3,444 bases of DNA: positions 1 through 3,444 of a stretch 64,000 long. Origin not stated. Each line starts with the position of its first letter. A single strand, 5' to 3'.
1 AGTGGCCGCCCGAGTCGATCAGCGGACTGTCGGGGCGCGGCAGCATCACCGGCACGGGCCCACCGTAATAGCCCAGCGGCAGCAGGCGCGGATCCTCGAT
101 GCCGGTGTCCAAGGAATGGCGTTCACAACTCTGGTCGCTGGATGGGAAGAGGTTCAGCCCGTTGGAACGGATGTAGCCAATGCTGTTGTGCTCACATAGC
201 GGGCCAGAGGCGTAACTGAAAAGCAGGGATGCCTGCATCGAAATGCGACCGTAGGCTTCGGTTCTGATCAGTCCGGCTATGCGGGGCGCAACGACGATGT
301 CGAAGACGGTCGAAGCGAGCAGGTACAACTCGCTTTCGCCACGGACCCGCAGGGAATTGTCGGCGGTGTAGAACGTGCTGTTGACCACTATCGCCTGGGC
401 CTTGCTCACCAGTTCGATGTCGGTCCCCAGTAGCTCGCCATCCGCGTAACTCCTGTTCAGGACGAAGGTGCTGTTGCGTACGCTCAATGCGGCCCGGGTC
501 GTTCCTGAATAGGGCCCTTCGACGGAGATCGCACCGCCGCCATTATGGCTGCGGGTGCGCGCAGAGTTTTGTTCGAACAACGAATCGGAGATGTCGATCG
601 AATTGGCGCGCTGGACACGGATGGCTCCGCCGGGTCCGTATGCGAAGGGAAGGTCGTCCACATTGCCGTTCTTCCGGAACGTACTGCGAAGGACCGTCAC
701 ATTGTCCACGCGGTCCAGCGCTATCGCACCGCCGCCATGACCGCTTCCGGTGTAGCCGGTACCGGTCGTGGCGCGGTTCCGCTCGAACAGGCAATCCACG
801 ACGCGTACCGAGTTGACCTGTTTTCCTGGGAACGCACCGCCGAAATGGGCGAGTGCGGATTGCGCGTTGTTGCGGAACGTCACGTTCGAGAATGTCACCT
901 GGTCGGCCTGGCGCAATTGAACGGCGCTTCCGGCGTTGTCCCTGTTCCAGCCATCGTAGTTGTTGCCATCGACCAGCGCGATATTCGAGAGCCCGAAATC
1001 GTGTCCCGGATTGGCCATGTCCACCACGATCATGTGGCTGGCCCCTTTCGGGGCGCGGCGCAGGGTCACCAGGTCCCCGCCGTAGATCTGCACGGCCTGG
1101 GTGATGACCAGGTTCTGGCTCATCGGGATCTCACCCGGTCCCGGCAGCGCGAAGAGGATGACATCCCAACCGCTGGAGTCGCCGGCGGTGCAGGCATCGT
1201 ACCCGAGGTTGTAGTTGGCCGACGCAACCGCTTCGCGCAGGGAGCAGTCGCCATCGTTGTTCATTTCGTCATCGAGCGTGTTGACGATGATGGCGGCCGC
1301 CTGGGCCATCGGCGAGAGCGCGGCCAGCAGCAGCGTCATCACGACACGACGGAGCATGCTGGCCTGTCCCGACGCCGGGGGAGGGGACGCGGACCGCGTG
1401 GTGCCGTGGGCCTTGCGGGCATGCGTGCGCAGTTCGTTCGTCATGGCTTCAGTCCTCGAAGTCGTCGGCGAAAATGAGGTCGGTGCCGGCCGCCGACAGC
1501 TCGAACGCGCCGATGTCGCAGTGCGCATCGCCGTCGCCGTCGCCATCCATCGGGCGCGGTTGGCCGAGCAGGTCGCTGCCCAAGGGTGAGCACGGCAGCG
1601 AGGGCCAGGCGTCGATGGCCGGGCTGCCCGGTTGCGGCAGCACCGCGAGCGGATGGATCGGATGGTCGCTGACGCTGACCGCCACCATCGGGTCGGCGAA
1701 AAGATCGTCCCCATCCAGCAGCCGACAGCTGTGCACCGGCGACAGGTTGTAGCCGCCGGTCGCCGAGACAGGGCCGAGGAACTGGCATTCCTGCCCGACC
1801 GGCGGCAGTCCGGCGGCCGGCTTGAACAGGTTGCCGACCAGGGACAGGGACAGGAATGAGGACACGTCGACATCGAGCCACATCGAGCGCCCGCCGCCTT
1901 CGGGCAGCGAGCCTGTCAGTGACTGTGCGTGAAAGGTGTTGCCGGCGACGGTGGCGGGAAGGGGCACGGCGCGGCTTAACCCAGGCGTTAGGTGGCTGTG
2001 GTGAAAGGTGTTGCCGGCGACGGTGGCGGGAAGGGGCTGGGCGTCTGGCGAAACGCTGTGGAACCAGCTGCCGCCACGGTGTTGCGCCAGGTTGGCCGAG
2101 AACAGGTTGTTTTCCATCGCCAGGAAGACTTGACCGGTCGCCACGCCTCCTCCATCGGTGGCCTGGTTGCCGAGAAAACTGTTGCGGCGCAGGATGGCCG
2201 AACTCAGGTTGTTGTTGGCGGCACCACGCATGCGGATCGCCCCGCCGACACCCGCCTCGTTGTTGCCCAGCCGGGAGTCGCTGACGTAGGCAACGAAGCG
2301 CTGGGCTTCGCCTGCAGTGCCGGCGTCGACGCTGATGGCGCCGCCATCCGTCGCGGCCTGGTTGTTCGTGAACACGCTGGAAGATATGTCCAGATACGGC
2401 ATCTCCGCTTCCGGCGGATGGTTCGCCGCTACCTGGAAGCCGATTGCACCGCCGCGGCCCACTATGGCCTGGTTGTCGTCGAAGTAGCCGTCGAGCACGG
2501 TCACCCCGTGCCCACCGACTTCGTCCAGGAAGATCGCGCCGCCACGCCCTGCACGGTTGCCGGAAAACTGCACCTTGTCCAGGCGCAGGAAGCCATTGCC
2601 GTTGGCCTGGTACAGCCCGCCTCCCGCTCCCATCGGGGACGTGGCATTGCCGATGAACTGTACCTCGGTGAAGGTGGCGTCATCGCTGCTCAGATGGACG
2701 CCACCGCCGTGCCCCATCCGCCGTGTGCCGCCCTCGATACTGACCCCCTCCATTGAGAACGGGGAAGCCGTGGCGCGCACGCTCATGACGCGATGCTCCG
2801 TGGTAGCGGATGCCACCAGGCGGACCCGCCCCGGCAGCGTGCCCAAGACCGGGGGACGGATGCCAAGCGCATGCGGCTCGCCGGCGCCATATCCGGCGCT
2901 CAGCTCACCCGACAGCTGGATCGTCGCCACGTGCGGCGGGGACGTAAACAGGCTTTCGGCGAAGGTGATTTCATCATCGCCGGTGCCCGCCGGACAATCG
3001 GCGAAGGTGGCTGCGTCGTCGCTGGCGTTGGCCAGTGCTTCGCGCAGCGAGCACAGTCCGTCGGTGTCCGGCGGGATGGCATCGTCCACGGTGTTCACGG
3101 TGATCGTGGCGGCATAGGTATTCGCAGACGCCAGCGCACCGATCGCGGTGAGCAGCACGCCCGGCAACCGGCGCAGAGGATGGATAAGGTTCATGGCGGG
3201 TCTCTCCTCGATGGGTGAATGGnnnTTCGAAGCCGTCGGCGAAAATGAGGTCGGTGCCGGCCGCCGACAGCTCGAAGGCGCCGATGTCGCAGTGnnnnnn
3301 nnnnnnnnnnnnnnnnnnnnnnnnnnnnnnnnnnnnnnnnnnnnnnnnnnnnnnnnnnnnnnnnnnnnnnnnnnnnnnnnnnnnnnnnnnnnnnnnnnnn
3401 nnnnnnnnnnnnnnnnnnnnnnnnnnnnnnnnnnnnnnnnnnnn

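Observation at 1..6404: Four tandem paralogs of a CSLREA-type parallel beta-helix secreted protein sharing a C-terminal DGDGDG-x-A-x-CD-I/V-GA-F/Y-E...ADGFE module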

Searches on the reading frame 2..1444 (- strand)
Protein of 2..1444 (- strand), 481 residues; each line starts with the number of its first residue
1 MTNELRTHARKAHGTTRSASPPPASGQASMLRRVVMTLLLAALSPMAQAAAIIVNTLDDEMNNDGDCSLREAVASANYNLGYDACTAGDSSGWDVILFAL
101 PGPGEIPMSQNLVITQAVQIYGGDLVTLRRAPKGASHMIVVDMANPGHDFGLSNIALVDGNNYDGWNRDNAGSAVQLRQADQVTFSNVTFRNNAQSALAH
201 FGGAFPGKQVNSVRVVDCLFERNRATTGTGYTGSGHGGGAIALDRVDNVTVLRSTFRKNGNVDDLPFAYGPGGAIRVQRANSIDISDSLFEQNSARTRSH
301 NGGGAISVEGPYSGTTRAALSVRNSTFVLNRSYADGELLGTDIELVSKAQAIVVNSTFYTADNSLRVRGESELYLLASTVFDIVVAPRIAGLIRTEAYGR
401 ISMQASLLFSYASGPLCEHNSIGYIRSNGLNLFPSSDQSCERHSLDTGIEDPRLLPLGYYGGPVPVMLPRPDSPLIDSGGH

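Call 9: search_protein_families(library=ncbifam, proteins=[window:2-1444:-], max_evalue=0.1)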
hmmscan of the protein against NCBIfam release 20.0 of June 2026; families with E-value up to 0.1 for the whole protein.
window:2-1444:- (481 aa): 3 families
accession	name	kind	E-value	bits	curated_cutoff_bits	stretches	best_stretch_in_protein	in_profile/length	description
TIGR04214.1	CSLREA_Nterm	domain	9e-09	35.1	25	1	52-77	1-27/27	CSLREA domain-containing protein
TIGR04212.1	GlyGly_RbtA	equivalog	2.8e-06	25.9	295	1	30-91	1-67/605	rhombotarget A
NF041518.1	choice_anch_Q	domain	0.00029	21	25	1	451-479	1-29/58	choice-of-anchor Q domain-containing protein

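Call 10: search_protein_families(library=pfam, proteins=[window:2-1444:-], max_evalue=0.1)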
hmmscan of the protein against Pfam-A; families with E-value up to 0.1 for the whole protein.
window:2-1444:- (481 aa): 2 families
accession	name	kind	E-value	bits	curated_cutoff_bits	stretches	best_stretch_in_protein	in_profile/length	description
PF13229.12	Beta_helix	-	1.1e-08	35.3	25.9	2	169-340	20-139/158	Right handed beta helix region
PF02415.23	Chlam_PMP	-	0.00039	20.8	20.6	0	287-308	1-18/19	Chlamydia polymorphic membrane protein (Chlamydia_PMP) repeat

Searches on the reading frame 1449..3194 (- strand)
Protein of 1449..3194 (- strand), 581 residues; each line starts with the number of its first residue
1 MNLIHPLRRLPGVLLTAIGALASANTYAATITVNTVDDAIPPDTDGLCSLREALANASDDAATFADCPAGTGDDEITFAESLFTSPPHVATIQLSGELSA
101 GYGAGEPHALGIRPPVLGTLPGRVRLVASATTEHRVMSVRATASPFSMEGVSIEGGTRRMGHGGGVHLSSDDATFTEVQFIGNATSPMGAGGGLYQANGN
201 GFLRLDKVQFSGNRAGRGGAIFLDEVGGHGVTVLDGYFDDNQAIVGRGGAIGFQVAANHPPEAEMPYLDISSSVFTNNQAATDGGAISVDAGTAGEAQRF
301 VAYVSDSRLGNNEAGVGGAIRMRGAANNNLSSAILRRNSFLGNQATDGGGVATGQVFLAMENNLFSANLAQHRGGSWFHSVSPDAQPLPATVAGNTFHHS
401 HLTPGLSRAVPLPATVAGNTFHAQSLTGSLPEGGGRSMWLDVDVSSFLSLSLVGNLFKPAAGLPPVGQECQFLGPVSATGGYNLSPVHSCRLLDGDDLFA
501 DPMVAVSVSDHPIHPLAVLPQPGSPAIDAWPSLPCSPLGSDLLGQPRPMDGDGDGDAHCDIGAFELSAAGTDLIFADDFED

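Call 9: search_protein_families(library=ncbifam, proteins=[window:1449-3194:-], max_evalue=0.1)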
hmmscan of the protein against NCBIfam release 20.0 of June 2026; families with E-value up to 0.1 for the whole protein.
window:1449-3194:- (581 aa): 4 families
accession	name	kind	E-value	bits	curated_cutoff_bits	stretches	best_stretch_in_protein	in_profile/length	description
TIGR01376.1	POMP_repeat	repeat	1.5e-08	34.1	15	2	274-290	6-22/28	polymorphic outer membrane protein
NF041518.1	choice_anch_Q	domain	1.5e-07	31.5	25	1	520-566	19-57/58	choice-of-anchor Q domain-containing protein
TIGR04212.1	GlyGly_RbtA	equivalog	1.2e-05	23.9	295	1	22-60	13-49/605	rhombotarget A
TIGR04214.1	CSLREA_Nterm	domain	4.1e-05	23.4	25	1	31-55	1-24/27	CSLREA domain-containing protein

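Call 10: search_protein_families(library=pfam, proteins=[window:1449-3194:-], max_evalue=0.1)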
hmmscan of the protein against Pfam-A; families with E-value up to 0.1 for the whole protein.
window:1449-3194:- (581 aa): 1 family
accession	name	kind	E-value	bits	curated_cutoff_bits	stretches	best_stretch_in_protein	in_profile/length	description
PF02415.23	Chlam_PMP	-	4.5e-08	33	20.6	2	273-289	2-18/19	Chlamydia polymorphic membrane protein (Chlamydia_PMP) repeat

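Call 75: find_encoding_contigs(protein=window:1449-3194:-, flank=10000, max_places=4)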
Protein window:1449-3194:- (581 aa): 4 contigs read that carry it; 3 places shown.
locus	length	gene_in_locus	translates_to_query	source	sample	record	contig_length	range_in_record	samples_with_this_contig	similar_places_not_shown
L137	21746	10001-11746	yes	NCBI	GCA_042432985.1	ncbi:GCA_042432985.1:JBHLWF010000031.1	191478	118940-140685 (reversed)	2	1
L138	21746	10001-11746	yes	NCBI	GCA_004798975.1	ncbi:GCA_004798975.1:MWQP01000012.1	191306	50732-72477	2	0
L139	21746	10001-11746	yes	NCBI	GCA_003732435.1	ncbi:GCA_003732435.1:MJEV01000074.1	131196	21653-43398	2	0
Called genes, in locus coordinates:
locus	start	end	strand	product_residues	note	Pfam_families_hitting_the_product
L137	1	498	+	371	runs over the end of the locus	PF00730:HhH-GPD, PF00633:HHH, PF14815:NUDIX_4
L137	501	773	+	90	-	PF04362:Iron_traffic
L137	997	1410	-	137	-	PF20101:DUF6491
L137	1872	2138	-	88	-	-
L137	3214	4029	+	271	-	-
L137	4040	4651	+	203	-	-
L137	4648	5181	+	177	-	PF08239:SH3_3 (faint)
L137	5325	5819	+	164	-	-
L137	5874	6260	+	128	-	-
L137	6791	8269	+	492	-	PF13229:Beta_helix (weak)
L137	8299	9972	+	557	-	PF02415:Chlam_PMP (faint)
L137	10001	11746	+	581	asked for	PF02415:Chlam_PMP (faint)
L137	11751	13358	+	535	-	PF13229:Beta_helix (weak)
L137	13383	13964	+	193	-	-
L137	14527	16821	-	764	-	PF00486:Trans_reg_C, PF13374:TPR_10 (faint), PF00515:TPR_1 (faint), PF07719:TPR_2 (faint), PF13176:TPR_7 (faint), PF17874:TPR_MalT, PF24885:TPR_NPHP3 (weak), PF13424:TPR_12, +2 more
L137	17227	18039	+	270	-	PF00034:Cytochrom_C (faint), PF13442:Cytochrome_CBB3 (faint)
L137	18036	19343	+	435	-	PF00034:Cytochrom_C, PF13442:Cytochrome_CBB3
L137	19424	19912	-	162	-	-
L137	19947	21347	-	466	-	PF02415:Chlam_PMP (faint)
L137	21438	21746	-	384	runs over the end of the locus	-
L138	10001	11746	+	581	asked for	PF02415:Chlam_PMP (faint)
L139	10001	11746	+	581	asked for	PF02415:Chlam_PMP (faint)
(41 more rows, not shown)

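Call 90: find_homologous_proteins(query=L137:13383-13964:+, max_evalue=0.001)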
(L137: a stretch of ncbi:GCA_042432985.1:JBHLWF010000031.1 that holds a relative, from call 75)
Query L137:13383-13964:+ (193 aa): 6 proteins with E <= 0.001 among 306 candidates.
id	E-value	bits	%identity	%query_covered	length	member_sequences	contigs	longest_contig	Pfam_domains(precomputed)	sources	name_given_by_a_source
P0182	7.0e-100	350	83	100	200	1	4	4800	-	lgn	-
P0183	2.4e-95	336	80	100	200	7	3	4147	-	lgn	-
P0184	8.2e-89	314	78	97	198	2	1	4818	-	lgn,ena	-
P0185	7.8e-72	259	65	99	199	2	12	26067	-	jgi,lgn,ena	-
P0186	3.9e-64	234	61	98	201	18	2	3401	-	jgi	jgi:hypothetical protein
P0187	4.0e-64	234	61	98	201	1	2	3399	-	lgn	-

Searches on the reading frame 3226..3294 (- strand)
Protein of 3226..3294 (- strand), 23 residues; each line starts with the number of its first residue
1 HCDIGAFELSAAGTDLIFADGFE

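Call 42: search_protein_families(library=ncbifam, proteins=[window:3226-3294:-], max_evalue=10)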
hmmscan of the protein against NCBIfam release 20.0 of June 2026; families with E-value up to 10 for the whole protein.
seq(23 aa): 0 families
